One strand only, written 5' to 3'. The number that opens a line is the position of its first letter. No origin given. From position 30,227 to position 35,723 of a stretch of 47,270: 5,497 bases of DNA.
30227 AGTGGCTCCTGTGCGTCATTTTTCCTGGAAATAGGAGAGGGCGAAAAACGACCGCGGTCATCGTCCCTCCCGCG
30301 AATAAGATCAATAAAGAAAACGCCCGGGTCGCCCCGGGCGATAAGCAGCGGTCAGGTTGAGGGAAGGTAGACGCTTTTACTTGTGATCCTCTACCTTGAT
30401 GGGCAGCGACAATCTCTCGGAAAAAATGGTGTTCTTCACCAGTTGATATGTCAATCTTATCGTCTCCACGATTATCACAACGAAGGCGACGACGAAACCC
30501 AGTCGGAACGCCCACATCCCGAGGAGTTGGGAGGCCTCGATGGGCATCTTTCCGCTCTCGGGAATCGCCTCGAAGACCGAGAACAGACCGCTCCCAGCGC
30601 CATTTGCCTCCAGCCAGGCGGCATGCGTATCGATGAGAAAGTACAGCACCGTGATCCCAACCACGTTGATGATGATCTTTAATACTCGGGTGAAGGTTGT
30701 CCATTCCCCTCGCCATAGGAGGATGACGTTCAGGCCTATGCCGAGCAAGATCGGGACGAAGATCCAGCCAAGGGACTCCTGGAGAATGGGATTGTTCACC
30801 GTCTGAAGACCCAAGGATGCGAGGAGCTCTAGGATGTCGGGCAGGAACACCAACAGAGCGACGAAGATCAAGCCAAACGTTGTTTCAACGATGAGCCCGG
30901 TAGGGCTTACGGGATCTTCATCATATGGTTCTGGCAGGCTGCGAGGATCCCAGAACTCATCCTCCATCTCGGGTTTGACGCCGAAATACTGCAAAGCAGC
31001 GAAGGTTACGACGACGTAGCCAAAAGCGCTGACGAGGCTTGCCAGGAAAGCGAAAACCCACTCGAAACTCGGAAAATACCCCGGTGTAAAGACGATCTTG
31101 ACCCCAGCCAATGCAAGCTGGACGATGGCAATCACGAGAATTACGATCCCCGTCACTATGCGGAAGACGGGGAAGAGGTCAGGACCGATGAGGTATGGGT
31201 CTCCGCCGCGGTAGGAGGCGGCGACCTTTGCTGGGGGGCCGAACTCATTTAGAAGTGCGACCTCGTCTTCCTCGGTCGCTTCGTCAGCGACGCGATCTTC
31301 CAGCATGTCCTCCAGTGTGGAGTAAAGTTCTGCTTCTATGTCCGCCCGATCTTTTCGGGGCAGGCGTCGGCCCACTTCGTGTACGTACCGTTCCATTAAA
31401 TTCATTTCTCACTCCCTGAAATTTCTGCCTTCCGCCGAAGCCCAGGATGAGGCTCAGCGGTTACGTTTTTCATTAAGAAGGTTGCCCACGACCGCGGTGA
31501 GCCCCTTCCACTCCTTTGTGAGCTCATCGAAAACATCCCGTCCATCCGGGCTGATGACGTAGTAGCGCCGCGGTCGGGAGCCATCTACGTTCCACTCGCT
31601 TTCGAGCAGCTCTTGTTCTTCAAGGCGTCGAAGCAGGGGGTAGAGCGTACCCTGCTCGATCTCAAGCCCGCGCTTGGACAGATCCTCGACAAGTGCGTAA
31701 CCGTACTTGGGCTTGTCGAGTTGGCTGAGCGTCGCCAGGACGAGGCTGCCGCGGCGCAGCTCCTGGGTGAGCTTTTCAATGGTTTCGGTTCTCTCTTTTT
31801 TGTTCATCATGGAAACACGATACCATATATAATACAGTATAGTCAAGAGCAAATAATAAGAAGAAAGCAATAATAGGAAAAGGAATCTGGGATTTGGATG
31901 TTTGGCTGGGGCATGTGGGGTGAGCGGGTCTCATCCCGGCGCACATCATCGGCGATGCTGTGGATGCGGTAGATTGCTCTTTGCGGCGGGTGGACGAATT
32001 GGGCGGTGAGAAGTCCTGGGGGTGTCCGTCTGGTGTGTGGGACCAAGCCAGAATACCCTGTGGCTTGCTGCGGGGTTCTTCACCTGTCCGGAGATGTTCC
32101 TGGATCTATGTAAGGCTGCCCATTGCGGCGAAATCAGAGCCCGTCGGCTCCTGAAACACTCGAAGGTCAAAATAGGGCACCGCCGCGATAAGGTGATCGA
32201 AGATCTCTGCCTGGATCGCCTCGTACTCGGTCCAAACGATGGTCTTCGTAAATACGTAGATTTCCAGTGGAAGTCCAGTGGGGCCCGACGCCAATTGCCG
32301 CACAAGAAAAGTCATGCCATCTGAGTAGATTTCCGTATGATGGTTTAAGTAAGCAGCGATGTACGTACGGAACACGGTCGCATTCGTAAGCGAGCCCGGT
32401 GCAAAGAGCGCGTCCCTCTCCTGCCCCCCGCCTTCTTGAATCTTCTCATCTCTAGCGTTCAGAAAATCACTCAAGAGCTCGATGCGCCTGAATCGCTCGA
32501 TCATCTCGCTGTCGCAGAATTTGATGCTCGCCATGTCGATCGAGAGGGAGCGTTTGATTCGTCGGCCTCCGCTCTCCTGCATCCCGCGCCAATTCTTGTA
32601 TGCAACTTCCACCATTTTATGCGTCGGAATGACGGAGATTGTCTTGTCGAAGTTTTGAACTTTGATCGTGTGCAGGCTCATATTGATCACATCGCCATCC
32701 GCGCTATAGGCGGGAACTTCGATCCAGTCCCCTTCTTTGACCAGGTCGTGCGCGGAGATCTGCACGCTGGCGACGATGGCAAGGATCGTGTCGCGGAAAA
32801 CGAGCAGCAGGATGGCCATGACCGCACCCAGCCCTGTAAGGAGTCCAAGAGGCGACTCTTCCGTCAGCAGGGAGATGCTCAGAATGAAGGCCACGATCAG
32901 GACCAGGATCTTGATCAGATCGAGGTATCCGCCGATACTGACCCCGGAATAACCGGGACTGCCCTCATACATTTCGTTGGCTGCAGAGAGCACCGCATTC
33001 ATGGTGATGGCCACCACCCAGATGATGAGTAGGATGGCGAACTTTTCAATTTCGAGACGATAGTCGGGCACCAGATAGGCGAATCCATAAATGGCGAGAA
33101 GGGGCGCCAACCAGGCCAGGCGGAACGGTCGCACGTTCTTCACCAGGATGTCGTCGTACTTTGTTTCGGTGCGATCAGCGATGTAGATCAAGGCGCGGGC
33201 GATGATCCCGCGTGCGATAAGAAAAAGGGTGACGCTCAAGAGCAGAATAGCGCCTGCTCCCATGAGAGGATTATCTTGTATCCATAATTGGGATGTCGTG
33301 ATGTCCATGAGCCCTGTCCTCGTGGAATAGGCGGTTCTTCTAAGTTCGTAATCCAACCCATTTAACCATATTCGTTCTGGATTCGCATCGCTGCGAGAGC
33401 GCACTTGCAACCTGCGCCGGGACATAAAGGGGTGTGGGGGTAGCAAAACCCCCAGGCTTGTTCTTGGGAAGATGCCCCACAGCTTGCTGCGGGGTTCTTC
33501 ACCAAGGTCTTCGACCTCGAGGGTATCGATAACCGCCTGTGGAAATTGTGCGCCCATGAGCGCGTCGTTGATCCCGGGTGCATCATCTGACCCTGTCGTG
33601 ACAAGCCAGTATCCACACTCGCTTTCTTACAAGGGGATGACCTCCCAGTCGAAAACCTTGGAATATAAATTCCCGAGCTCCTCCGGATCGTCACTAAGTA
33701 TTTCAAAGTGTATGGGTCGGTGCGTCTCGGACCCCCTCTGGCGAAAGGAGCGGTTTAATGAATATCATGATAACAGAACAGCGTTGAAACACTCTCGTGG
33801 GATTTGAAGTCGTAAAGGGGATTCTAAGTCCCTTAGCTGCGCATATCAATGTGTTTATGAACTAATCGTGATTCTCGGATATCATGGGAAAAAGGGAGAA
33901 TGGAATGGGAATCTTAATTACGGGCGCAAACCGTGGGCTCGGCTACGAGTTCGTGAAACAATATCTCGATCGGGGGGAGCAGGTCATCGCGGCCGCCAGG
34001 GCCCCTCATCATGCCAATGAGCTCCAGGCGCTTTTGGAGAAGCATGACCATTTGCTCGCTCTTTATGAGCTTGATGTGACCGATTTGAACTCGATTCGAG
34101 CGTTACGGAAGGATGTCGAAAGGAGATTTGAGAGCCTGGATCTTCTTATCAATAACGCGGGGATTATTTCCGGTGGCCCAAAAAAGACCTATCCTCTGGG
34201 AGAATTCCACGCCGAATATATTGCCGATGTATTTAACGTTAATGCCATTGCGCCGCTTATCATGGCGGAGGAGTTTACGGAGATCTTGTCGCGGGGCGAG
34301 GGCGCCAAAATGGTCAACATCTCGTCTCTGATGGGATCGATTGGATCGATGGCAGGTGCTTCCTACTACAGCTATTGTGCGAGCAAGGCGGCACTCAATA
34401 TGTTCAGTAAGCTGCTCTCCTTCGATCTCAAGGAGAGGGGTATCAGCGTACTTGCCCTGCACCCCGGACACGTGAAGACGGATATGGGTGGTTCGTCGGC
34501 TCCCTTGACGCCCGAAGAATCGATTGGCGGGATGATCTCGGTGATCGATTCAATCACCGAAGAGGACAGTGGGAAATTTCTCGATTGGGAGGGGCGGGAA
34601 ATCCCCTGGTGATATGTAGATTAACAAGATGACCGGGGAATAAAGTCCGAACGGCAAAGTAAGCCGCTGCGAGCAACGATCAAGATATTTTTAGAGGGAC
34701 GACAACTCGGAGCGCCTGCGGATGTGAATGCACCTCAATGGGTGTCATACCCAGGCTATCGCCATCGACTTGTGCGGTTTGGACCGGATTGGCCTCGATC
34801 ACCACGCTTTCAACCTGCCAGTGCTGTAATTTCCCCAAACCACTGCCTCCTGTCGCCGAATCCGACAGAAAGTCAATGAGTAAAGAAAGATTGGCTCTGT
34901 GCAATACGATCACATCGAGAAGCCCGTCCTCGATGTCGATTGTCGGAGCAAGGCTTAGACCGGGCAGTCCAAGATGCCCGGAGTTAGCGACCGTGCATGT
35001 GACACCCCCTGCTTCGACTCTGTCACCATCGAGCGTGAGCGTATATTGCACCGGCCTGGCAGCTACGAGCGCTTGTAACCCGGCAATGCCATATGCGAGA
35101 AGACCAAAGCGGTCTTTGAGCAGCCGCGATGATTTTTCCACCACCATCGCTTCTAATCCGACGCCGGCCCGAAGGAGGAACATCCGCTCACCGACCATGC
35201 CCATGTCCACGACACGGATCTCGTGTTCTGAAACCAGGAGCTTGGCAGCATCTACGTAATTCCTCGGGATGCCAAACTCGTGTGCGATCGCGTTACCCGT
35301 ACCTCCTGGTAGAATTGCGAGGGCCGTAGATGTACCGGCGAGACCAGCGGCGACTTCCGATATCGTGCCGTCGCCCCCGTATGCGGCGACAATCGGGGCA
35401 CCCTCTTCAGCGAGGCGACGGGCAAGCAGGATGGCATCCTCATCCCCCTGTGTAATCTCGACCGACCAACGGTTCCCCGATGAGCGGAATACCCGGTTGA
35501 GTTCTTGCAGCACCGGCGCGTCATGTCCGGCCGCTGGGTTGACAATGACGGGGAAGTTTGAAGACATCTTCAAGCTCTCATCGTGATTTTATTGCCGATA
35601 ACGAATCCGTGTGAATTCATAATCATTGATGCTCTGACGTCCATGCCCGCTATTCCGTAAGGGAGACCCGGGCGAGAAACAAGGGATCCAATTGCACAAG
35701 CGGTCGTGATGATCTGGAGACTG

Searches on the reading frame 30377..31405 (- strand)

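Call 33: search_protein_families(library=pfam, proteins=[window:30377-31405:-])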
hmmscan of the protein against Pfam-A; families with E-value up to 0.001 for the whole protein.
window:30377-31405:- (342 aa): 1 family
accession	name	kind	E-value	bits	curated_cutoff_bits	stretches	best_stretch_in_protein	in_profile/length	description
PF22564.2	HAAS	-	3.2e-06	27.8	27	1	7-63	2-54/55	HAAS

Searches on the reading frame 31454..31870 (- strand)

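Call 33: search_protein_families(library=pfam, proteins=[window:31454-31870:-])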
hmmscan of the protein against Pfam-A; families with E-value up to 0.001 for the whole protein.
window:31454-31870:- (138 aa): 2 families
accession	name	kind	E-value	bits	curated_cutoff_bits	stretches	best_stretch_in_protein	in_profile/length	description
PF03551.20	PadR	-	2.6e-18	66.2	27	1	44-115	1-74/75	Transcriptional regulator PadR-like family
PF13601.12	HTH_34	-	6.1e-06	26.8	27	1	66-120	21-75/80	Winged helix DNA-binding domain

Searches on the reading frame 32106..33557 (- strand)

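Call 33: search_protein_families(library=pfam, proteins=[window:32106-33557:-])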
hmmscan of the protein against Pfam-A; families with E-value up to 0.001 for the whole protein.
window:32106-33557:- (483 aa): 2 families
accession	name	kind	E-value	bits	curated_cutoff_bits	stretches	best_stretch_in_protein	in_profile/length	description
PF00924.24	MS_channel_2nd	-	3.9e-11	43.3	20.2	1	257-324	2-67/68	Mechanosensitive ion channel, beta-domain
PF21082.3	MS_channel_3rd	-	0.00095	20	21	0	415-459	37-80/88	Mechanosensitive ion channel MscS, C-terminal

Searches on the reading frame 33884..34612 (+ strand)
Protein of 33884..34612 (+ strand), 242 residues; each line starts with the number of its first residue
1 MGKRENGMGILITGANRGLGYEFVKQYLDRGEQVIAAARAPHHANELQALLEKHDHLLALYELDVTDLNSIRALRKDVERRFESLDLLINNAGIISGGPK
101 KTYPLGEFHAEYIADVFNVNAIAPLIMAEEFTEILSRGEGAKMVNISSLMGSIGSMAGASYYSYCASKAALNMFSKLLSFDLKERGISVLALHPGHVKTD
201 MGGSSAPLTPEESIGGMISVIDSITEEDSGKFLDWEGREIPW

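Call 33: search_protein_families(library=pfam, proteins=[window:33884-34612:+])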
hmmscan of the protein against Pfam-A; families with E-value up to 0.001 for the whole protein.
window:33884-34612:+ (242 aa): 4 families
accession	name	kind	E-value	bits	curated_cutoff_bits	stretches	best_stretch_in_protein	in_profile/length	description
PF00106.31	adh_short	-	7e-42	143.6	26.6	1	10-204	3-189/195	short chain dehydrogenase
PF13561.12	adh_short_C2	-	3.7e-30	105.7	27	1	14-203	1-182/236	Enoyl-(Acyl carrier protein) reductase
PF08659.16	KR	-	6e-08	33.2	22.6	1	11-163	4-151/180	KR domain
PF01370.27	Epimerase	-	0.00026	20.9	20.9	1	10-100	1-79/240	NAD dependent epimerase/dehydratase family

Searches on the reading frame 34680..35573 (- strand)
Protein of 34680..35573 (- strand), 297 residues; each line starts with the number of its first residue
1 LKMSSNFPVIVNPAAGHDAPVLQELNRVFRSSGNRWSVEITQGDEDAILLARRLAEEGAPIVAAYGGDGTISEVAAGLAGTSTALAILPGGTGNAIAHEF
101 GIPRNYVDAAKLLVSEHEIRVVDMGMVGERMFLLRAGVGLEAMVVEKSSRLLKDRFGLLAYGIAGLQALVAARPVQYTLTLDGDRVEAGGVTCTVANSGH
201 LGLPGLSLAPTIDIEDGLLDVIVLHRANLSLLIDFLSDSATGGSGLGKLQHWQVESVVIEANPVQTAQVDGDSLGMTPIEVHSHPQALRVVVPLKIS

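Call 33: search_protein_families(library=pfam, proteins=[window:34680-35573:-])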
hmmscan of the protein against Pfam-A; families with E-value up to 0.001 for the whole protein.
window:34680-35573:- (297 aa): 2 families
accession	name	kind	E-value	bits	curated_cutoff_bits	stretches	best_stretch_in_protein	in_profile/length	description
PF19279.4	YegS_C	-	2e-25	89.8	27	1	138-291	5-157/158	YegS C-terminal NAD kinase beta sandwich-like domain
PF00781.29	DAGK_cat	-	2.2e-25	89.1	23.6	1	9-126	4-124/125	Diacylglycerol kinase catalytic domain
